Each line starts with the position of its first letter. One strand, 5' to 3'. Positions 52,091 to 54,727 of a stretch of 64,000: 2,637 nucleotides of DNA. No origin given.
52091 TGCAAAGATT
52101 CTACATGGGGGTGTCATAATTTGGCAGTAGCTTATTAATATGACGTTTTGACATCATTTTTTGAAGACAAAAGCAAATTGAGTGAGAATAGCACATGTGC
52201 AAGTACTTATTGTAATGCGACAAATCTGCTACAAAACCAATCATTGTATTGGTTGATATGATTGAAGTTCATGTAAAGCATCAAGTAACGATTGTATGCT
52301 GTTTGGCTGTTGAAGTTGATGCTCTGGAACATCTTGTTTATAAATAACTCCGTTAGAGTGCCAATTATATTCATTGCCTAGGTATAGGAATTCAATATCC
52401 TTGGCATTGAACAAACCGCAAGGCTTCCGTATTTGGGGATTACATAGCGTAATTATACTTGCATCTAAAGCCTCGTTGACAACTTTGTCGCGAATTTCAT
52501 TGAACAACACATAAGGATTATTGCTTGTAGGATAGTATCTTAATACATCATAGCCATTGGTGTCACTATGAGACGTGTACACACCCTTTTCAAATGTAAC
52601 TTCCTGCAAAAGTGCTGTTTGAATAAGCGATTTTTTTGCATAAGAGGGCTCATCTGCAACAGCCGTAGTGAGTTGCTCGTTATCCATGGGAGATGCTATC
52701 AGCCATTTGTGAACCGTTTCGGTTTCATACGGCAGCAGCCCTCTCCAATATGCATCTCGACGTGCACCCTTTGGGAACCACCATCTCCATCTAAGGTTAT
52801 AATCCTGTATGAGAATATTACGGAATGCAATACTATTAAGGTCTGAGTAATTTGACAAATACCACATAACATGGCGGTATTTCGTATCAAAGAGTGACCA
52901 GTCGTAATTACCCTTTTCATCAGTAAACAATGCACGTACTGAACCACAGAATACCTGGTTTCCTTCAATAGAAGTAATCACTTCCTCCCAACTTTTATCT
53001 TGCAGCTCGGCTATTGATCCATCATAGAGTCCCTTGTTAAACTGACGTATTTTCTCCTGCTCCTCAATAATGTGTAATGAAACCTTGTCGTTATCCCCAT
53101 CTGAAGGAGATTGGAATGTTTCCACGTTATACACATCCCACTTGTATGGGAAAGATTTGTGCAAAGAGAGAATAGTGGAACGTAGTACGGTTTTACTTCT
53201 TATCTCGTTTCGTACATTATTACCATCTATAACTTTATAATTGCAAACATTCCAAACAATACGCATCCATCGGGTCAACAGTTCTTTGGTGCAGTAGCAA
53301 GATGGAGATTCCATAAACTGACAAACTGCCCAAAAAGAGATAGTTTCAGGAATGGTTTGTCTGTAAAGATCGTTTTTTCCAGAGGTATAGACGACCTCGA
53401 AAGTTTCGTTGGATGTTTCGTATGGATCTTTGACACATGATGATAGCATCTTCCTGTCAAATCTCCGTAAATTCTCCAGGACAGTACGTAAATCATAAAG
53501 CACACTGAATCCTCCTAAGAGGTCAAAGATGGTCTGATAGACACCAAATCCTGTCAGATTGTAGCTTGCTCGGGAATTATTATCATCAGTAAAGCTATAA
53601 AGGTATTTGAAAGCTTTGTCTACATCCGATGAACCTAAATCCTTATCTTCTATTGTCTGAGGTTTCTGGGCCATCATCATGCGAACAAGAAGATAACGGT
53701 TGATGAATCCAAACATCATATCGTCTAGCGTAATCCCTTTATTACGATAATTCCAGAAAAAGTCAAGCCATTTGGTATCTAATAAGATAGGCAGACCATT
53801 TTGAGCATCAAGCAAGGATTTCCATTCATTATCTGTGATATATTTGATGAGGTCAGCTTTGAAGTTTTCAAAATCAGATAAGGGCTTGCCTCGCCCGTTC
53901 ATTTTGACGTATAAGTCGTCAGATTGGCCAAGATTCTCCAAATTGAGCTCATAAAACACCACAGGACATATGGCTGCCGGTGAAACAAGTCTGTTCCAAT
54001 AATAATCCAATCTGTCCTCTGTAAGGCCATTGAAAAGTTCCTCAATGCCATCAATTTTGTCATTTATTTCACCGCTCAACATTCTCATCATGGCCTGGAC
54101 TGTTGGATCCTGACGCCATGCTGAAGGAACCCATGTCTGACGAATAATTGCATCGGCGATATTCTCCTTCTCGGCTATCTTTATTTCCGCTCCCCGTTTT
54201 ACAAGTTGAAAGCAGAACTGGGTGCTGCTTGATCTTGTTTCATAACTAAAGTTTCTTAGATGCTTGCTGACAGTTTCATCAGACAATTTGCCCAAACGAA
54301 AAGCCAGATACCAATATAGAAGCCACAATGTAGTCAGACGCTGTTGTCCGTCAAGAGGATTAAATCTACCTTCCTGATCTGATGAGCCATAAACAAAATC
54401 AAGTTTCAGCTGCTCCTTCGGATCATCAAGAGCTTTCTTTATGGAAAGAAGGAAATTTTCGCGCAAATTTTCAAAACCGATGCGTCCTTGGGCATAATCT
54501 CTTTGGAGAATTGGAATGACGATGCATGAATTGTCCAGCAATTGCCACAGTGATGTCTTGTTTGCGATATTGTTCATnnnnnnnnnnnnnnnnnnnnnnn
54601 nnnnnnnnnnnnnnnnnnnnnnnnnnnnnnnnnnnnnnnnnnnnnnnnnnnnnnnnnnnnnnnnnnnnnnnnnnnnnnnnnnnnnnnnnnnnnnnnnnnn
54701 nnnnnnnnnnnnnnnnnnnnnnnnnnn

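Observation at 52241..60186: Candidate undescribed defence module: (AAA+) / WYL / DEDDh exonuclease / DUF262-DUF1524 / DUF262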

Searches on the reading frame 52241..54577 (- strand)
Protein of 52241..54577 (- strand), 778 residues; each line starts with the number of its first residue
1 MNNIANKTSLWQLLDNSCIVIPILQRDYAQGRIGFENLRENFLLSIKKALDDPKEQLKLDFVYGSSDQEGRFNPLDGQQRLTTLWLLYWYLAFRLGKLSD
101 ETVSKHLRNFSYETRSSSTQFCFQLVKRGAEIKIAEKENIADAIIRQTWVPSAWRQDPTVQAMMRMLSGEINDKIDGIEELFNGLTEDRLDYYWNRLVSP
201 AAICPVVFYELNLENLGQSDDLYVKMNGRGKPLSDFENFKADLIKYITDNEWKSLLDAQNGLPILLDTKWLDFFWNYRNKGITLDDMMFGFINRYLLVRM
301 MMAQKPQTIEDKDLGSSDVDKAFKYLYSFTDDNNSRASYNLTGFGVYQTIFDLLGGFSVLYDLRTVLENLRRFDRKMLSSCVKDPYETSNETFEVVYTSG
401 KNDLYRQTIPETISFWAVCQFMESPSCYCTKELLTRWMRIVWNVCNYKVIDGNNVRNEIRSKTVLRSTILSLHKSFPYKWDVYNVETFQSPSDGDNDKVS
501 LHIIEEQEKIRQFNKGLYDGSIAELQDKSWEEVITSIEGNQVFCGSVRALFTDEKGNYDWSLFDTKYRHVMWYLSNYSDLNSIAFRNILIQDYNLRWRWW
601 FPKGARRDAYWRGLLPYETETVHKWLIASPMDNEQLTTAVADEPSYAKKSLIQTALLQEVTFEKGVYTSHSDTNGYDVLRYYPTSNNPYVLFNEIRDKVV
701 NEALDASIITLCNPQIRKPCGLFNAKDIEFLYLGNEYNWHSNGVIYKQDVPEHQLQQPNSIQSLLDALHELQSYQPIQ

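Call 3: search_protein_families(library=pfam, proteins=[window:52241-54577:-], max_evalue=0.01)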
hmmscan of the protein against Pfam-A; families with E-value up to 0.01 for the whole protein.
window:52241-54577:- (778 aa): 1 family
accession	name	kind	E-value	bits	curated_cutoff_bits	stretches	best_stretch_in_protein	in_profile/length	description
PF03235.19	GmrSD_N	-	3.5e-18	66.9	33.2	1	11-243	2-198/199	GmrSD restriction endonuclease, N-terminal domain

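Call 4: search_protein_families(library=padloc, proteins=[window:52241-54577:-], max_evalue=0.01)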
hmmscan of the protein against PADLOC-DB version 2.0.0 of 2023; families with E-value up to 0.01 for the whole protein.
window:52241-54577:- (778 aa): 9 families
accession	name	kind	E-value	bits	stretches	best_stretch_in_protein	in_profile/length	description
PDLC04154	HEC-06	-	5e-06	23.5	1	6-102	10-103/569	-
PDLC02695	Orf5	-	9.6e-06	22.2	1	6-131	6-139/601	Orf5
PDLC02687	Orf5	-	1.9e-05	21.6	1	6-89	4-84/543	Orf5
PDLC02693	Orf5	-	3e-05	21.2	1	19-127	9-119/543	Orf5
PDLC04157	HEC-06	-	0.00015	18.5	1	6-104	10-105/558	-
PDLC04155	HEC-06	-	0.00024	17.7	1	9-104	11-103/562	-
PDLC02700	Orf5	-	0.00098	16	1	10-96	3-88/555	Orf5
PDLC02786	SspE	-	0.0012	15.3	0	75-109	89-123/766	SspE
PDLC02792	SspE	-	0.0022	14.4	0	75-102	94-121/771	SspE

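Call 10: search_protein_families(library=ncbifam, proteins=[window:52241-54577:-], max_evalue=0.01)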
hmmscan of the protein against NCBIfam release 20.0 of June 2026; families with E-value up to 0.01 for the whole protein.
window:52241-54577:- (778 aa): 0 families

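Call 14: search_solved_structures(query=window:52241-54577:-, max_evalue=1, show_alignments=1)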
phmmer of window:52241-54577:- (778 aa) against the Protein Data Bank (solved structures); distinct sequences matched with E-value up to 1: 0.

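Call 16: find_homologous_proteins(query=window:52241-54577:-, max_evalue=0.00001)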
Query window:52241-54577:- (778 aa): 6999 proteins with E <= 0.00001 among 8000 candidates; the best 120 are listed.
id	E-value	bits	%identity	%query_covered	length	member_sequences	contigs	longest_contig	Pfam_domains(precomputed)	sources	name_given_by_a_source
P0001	0.0e+0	1817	100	100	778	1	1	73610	PF03235.20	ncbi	-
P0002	0.0e+0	1510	83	100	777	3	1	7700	PF03235.20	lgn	-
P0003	0.0e+0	1446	79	100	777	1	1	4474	PF03235.20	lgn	-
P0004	0.0e+0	1334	75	99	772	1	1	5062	PF03235.20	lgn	-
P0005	0.0e+0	1261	70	100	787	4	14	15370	PF03235.20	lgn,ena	-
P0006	0.0e+0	1175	66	99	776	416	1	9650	PF03235.20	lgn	-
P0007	0.0e+0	1146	65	99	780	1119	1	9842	PF03235.20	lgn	-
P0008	0.0e+0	1128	65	99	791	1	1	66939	PF03235.20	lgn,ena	-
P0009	0.0e+0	1095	64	99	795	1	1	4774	PF03235.20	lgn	-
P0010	0.0e+0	1058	60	99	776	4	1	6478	PF03235.20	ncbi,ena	-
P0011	0.0e+0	1038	59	99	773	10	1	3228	PF03235.20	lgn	-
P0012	0.0e+0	1016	59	99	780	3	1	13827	PF03235.20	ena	-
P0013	5.8e-280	949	70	76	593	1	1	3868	PF03235.20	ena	-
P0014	2.1e-254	864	52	99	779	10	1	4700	PF03235.20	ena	-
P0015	5.4e-252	856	51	99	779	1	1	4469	PF03235.20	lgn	-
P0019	2.7e-205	702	47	100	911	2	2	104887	PF03235.20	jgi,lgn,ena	-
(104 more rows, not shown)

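Call 20: find_encoding_contigs(protein=P0001, flank=10000, max_places=3)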
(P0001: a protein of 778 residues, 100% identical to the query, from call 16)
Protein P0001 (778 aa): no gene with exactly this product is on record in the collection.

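Call 21: find_encoding_contigs(protein=P0008, flank=10000, max_places=3)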
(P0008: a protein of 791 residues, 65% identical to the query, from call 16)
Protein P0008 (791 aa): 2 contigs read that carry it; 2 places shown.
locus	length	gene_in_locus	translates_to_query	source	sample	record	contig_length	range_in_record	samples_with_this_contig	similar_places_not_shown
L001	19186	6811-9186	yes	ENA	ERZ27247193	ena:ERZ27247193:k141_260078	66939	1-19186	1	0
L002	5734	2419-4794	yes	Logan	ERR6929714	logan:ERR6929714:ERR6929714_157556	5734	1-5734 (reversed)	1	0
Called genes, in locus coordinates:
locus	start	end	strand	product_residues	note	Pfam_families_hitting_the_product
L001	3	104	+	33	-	?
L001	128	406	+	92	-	-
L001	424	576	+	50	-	-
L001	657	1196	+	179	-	PF00574:CLP_protease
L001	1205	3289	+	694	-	PF00004:AAA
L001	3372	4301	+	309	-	PF13280:WYL, PF25583:WCX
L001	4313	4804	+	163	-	PF00929:RNase_T, PF16473:Rv2179c-like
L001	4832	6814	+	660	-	PF03235:GmrSD_N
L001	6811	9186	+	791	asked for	PF03235:GmrSD_N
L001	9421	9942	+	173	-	PF13091:PLDc_2, PF00614:PLDc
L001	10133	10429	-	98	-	PF01609:DDE_Tnp_1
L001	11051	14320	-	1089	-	PF13620:CarboxypepD_reg, PF13715:CarbopepD_reg_2, PF14905:OMP_b-brl_3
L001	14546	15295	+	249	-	PF00756:Esterase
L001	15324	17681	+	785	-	PF07944:Beta-AFase-like_GH127_cat, PF20736:Glyco_hydro127M, PF16375:DUF4986, PF20620:DUF6805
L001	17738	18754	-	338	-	PF04245:NA37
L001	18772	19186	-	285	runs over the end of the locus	PF00231:ATP-synt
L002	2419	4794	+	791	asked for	PF03235:GmrSD_N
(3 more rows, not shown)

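Call 22: find_encoding_contigs(protein=P0019, flank=10000, max_places=3)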
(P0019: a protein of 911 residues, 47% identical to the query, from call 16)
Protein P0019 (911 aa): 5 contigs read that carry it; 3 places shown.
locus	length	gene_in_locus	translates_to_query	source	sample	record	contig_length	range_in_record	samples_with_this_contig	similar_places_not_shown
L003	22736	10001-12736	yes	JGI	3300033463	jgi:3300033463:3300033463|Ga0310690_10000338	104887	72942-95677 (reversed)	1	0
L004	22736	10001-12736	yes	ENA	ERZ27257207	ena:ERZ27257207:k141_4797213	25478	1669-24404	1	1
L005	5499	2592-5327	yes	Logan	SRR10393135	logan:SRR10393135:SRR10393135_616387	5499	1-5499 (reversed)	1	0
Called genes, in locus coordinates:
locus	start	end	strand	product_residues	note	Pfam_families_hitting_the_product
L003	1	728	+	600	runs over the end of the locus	PF00664:ABC_membrane, PF00005:ABC_tran, PF02463:SMC_N (weak)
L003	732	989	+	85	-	-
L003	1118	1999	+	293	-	PF02661:Fic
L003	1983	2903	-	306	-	PF04227:Indigoidine_A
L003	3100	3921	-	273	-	PF00294:PfkB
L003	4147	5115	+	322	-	PF13310:Virulence_RhuM, PF02661:Fic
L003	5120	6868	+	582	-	PF13086:AAA_11 (weak), PF00004:AAA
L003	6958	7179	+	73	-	PF19637:DUF6140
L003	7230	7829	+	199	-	-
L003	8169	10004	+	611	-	PF03235:GmrSD_N, PF07510:GmrSD_C (weak)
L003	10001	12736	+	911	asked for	PF03235:GmrSD_N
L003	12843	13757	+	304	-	PF13280:WYL, PF25583:WCX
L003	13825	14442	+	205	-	-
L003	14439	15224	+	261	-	PF08843:AbiEii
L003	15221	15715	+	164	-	PF00929:RNase_T, PF16473:Rv2179c-like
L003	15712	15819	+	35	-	-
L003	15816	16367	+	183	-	PF00484:Pro_CA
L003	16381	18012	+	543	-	PF07969:Amidohydro_3, PF01979:Amidohydro_1 (weak)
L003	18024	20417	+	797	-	PF02463:SMC_N (faint), PF13191:AAA_16 (faint), PF13555:AAA_29 (faint), PF20703:nSTAND1 (faint), PF01443:Viral_helicase1 (faint), PF00005:ABC_tran (weak)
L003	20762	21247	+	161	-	PF18962:Por_Secre_tail (weak)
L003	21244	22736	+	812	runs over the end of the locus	PF14262:Cthe_2159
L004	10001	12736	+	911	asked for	PF03235:GmrSD_N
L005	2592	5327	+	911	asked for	PF03235:GmrSD_N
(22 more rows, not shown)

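Call 25: find_related_loci(query=A1, collection=genome_contigs, flank=10000)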
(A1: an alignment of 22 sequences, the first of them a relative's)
Query A1 (778 aa) in genome_contigs; peptide patterns used: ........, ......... (x = any residue, [..] = any of these).
600 stretches matched a pattern (row limit reached: there are more); 137 encode a relative of the query (tblastn E <= 1e-3); the best 80 are kept; 80 distinct loci.
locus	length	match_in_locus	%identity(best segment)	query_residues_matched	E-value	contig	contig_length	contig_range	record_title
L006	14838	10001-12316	65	1-771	0e+0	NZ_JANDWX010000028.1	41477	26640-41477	Segatella copri strain HF1825 HF1825_ctg028, whole genome shotgun sequence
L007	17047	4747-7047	59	1-768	0e+0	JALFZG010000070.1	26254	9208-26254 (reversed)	MAG: Bacteroidales bacterium isolate SUG1147 k141_556244, whole genome shotgun sequence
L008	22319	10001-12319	34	5-746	3e-106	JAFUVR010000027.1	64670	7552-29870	MAG: Bacteroidales bacterium isolate RGIG4868 Roe_deer_Rumen-1__c105236, whole genome shotgun sequence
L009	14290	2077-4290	33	4-733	2e-99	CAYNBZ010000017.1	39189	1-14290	MAG TPA_asm: uncultured Muribaculaceae bacterium isolate SRP141132_co4_307 genome assembly, contig: NODE_707_length_3918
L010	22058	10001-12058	34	6-660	1e-98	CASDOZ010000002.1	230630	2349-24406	uncultured Bacteroidales bacterium isolate B9_L1_334334_idba_bin.10 genome assembly, contig: B9_L1_334334_idba_bin.10.fa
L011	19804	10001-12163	32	9-732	5e-88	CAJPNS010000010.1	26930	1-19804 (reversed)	MAG: Porphyromonadaceae bacterium isolate SRR9217393-mag-bin.3 genome assembly, contig: SRR9217393-mag-bin.3_253, whole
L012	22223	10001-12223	32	1-740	2e-82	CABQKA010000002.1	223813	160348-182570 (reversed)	MAG TPA_asm: uncultured Prevotella sp. isolate MGYG-HGUT-00658 genome assembly, contig: GUT_GENOME021351_2, whole genome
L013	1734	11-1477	36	2-444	4e-82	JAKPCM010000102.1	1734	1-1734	MAG: Caldisericota bacterium isolate JPMR_maxbin.020 k141_164244, whole genome shotgun sequence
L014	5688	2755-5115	31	6-740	6e-76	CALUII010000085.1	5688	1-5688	MAG: uncultured Alistipes sp. isolate BRZ_A__bin76 genome assembly, contig: BRZ_A__NODE_16422_length_5688_cov_6.346462,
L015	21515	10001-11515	33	9-576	2e-68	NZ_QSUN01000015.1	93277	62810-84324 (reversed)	Bacteroides sp. OM05-12 OM05-12.Scaf15, whole genome shotgun sequence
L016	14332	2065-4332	29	2-746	3e-68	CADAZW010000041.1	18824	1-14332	MAG: uncultured Bacteroidales bacterium isolate RUG13781 genome assembly, contig: RUG13781_asm_41, whole genome shotgun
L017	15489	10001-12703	33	9-467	8e-58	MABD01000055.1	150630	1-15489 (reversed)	Gammaproteobacteria bacterium 45_16_T64 BD02T64_scaffold_93, whole genome shotgun sequence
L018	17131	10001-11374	31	6-452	1e-57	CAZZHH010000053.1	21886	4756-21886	MAG TPA_asm: uncultured Lentimicrobiaceae bacterium isolate SRP220891_co1_459 genome assembly, contig: NODE_4560_length_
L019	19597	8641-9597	38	7-311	4e-56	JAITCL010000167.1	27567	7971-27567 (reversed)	MAG: Treponema sp. isolate Nl494_bin32 k119_1022076, whole genome shotgun sequence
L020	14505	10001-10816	40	13-302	7e-56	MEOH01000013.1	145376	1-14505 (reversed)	MAG: Bacteroidetes bacterium GWF2_38_335 gwf2_scaffold_292, whole genome shotgun sequence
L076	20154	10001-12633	37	1-279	2e-38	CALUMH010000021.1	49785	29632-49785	MAG: uncultured Muribaculaceae bacterium isolate BRZ_FQ__bin47 genome assembly, contig: BRZ_FQ__NODE_848_length_49785_co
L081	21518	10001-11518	26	19-574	6e-38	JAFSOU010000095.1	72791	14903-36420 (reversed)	MAG: Bacteroidales bacterium isolate RGIG3337 Goat_Reticulum-6__c390261, whole genome shotgun sequence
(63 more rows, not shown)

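Call 52: predict_structure(alignment_id=A1)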
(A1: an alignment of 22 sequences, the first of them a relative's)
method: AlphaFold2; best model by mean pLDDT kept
length: 778 residues; sequences in the alignment: 22
mean_pLDDT: 86.5   pTM: 0.68
mean pLDDT of the five models: 86.5, 85.7, 85.1, 84.3, 84.0
residues with pLDDT >= 90: 415; 70-90: 285; 50-70: 52; < 50: 26
segments of 3 or more residues with pLDDT < 50: 1-3, 26-33, 217-230
pLDDT, mean of each block of 10 residues (from residue 1): 66 89 55 60 88 81 69 77 93 93 92 80 92 88 89 82 85 81 89 93 85 53 46 79 89 86 83 84 89 95 76 84 92 87 90 91 94 90 83 76 83 96 94 96 92 86 91 92 89 69 94 95 96 94 91 94 97 94 95 91 91 92 96 91 82 92 89 89 81 94 96 93 94 94 92 92 94 73
secondary structure, 60 per line:
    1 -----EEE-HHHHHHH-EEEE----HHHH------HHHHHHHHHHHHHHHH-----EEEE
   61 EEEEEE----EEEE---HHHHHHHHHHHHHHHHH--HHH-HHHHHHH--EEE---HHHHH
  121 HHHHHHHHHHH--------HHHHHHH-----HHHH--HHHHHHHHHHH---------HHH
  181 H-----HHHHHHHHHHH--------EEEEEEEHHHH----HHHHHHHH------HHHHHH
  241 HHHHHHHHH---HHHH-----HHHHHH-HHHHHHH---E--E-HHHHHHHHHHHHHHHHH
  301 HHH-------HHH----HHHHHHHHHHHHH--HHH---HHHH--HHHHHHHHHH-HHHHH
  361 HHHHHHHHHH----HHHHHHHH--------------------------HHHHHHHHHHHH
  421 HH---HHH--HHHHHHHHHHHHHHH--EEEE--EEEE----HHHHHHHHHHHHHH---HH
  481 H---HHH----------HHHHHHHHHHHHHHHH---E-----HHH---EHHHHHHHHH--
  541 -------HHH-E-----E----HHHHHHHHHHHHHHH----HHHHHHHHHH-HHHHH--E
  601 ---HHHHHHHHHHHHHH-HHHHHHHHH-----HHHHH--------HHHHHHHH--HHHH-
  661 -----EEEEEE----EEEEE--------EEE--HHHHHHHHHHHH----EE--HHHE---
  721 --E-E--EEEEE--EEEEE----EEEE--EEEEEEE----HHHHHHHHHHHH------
elements in order (helices of 4 or more, strands of 3 or more residues): E6-8 H10-16 E18-21 H26-29 H36-51 E57-66 E71-74 H78-94 H101-107 E110-112 H116-131 H140-146 H152-155 H158-168 H178-181 H187-197 E206-212 H213-216 H221-228 H235-249 H253-256 H262-267 H269-275 H284-303 H318-330 H339-342 H345-354 H356-370 H375-382 H409-422 H431-445 E448-451 E454-457 H462-475 H498-513 H530-538 H563-577 H582-591 H593-597 H604-617 H619-627 H633-637 H646-653 H656-659 E666-671 E676-680 E689-691 H694-705 E728-732 E735-739 E744-747 E750-756 H761-772
